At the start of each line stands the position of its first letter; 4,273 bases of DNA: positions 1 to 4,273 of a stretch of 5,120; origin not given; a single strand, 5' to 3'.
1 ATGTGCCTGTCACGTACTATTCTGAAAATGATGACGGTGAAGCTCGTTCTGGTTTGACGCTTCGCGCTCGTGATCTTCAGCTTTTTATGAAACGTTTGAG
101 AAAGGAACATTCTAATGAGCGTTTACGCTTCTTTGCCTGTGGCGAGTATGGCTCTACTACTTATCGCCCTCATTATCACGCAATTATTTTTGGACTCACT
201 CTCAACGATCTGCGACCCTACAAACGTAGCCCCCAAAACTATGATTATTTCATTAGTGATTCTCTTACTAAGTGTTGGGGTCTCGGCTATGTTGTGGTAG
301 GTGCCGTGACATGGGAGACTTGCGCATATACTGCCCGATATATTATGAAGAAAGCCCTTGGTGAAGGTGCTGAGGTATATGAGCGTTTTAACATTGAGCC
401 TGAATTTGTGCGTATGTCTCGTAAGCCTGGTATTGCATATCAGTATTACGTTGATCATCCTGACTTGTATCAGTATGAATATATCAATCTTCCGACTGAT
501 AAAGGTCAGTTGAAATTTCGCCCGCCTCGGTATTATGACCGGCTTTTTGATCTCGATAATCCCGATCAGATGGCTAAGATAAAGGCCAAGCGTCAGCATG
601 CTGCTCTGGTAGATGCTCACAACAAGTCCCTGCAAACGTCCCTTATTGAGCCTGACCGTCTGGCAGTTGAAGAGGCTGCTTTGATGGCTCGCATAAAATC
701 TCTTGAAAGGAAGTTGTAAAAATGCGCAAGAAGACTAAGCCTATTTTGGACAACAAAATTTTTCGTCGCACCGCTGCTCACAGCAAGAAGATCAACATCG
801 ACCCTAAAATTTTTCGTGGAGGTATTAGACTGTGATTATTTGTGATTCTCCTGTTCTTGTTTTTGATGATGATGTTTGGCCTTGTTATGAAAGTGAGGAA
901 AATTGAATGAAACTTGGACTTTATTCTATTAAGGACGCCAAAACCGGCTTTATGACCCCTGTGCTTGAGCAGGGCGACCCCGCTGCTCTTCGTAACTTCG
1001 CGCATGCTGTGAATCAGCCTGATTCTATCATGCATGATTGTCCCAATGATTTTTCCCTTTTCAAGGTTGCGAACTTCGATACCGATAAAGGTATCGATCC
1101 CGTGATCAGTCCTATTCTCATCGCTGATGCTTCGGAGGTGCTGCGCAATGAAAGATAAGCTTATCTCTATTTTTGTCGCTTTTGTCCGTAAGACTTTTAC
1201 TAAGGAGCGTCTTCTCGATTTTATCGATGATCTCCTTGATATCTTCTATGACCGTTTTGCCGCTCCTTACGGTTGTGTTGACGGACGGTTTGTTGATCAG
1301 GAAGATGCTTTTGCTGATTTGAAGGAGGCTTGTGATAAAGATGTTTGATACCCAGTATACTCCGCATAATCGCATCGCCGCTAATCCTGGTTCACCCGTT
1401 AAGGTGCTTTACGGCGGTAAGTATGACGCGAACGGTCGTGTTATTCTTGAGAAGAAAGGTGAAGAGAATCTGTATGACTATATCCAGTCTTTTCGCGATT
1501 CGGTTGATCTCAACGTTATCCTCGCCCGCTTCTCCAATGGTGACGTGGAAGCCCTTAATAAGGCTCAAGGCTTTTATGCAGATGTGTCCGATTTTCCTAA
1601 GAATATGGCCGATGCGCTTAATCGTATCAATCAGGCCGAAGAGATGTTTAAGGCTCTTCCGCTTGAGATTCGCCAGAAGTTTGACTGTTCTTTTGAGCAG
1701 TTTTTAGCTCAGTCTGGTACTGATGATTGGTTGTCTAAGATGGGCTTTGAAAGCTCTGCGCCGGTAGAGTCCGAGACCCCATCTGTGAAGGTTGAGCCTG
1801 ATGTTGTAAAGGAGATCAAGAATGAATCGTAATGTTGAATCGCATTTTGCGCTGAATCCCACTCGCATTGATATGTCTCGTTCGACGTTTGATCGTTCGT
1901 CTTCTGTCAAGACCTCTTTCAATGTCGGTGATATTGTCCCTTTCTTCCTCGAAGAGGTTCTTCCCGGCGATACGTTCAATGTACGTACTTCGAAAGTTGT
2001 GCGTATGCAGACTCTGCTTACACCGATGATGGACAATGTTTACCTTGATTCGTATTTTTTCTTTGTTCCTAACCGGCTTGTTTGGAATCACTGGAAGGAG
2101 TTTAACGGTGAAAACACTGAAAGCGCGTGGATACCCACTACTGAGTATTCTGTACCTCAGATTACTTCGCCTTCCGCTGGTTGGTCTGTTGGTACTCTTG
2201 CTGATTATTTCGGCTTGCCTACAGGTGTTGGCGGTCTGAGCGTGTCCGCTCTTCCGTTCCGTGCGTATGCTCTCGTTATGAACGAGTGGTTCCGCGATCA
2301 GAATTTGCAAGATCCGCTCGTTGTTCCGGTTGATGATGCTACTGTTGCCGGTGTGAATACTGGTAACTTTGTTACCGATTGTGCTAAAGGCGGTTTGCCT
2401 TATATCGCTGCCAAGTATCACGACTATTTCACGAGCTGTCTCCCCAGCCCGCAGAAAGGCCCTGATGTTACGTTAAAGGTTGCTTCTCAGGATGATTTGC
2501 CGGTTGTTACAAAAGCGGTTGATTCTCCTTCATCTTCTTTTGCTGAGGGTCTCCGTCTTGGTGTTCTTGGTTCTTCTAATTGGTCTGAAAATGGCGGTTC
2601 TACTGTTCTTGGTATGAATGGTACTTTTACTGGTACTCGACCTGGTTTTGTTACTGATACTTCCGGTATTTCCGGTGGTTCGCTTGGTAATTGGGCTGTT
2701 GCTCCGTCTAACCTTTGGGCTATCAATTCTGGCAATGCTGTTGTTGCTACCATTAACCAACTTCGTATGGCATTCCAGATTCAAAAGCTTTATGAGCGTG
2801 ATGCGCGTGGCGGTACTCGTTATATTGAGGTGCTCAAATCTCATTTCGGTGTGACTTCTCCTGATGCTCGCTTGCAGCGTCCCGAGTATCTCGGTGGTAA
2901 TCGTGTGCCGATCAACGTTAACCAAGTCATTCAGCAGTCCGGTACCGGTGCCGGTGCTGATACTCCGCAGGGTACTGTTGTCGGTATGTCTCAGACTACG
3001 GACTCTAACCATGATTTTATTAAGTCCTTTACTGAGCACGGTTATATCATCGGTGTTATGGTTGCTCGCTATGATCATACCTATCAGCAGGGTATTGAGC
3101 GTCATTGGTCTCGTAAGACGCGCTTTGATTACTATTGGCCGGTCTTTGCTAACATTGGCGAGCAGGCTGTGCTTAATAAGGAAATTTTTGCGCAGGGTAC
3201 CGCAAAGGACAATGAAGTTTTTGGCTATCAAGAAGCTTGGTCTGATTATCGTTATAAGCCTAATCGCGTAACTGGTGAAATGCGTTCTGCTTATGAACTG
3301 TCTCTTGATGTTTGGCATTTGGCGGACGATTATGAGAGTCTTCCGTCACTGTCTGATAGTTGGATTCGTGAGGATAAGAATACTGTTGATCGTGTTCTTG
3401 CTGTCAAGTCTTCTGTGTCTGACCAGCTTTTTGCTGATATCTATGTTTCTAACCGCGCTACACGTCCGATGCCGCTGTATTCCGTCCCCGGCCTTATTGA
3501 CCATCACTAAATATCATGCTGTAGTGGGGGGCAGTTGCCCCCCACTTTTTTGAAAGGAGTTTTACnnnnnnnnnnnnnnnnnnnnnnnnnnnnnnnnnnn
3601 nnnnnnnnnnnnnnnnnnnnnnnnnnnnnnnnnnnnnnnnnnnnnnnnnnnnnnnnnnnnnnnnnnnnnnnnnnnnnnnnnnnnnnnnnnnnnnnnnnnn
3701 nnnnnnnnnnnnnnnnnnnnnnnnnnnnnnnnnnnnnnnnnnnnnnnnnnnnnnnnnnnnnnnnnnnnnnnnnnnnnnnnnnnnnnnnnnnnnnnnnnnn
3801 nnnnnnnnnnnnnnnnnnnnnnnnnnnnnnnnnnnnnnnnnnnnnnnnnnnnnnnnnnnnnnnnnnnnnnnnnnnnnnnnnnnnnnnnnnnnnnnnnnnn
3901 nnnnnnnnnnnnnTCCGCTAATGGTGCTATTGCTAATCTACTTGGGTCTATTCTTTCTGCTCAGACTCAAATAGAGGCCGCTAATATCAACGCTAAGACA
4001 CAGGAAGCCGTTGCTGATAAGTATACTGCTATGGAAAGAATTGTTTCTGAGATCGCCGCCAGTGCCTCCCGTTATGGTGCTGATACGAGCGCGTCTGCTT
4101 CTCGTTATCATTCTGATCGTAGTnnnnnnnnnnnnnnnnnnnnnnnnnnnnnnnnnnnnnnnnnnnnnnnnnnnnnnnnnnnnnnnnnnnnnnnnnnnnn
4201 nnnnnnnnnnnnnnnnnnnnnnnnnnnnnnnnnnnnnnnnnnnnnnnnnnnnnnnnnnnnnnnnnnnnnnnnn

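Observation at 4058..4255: Six 11-residue (hendecad) tandem repeats in the DNA-pilot protein VP2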

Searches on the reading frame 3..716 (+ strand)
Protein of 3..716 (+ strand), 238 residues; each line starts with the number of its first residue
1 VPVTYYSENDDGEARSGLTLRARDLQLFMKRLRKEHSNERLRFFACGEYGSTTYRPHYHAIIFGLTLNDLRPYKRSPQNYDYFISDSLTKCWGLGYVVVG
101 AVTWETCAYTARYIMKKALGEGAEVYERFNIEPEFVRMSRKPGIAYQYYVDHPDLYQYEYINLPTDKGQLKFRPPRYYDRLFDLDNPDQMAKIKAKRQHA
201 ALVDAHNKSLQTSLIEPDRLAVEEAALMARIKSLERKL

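Call 5: search_protein_families(library=pfam, proteins=[window:3-716:+], max_evalue=0.1)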
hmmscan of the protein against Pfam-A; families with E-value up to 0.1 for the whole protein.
window:3-716:+ (238 aa): 1 family
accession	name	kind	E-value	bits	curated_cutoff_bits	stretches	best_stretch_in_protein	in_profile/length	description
PF23343.2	REP_ORF2-G2P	-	1.7e-15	57.6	27.8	1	19-117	13-98/99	Replication-associated protein ORF2/G2P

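Call 6: search_protein_families(library=phrogs, proteins=[window:3-716:+], max_evalue=0.01)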
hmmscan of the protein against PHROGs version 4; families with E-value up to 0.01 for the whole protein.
window:3-716:+ (238 aa): 3 families
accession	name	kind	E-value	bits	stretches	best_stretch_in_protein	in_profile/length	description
phrog_942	-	DNA, RNA and nucleotide metabolism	5.8e-87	294.1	1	8-237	129-354/501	replication initiation protein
phrog_29197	-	unknown function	2.3e-19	71.1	1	1-65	104-170/187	-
phrog_713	-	DNA, RNA and nucleotide metabolism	0.0002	21.3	1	31-109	159-238/432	DNA replication initiation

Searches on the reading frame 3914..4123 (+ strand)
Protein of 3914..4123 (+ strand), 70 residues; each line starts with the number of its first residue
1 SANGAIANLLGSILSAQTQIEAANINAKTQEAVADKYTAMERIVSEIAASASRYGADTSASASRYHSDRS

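Call 74: search_solved_structures(query=A3, max_evalue=10, show_alignments=2)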
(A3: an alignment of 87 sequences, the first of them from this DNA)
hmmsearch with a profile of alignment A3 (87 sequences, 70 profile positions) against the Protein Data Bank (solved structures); distinct sequences matched with E-value up to 10: 4.
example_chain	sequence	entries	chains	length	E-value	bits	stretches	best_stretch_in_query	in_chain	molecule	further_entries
8tl7_A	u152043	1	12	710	0.068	16.6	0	40-64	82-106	Computationally designed protein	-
9hny_DB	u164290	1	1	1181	0.6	13.6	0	24-40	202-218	mS49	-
6hiv_DB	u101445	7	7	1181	0.67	13.4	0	24-40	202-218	ms49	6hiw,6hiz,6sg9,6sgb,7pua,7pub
1i11_A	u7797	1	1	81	1.6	12.2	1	3-23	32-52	TRANSCRIPTION FACTOR SOX-5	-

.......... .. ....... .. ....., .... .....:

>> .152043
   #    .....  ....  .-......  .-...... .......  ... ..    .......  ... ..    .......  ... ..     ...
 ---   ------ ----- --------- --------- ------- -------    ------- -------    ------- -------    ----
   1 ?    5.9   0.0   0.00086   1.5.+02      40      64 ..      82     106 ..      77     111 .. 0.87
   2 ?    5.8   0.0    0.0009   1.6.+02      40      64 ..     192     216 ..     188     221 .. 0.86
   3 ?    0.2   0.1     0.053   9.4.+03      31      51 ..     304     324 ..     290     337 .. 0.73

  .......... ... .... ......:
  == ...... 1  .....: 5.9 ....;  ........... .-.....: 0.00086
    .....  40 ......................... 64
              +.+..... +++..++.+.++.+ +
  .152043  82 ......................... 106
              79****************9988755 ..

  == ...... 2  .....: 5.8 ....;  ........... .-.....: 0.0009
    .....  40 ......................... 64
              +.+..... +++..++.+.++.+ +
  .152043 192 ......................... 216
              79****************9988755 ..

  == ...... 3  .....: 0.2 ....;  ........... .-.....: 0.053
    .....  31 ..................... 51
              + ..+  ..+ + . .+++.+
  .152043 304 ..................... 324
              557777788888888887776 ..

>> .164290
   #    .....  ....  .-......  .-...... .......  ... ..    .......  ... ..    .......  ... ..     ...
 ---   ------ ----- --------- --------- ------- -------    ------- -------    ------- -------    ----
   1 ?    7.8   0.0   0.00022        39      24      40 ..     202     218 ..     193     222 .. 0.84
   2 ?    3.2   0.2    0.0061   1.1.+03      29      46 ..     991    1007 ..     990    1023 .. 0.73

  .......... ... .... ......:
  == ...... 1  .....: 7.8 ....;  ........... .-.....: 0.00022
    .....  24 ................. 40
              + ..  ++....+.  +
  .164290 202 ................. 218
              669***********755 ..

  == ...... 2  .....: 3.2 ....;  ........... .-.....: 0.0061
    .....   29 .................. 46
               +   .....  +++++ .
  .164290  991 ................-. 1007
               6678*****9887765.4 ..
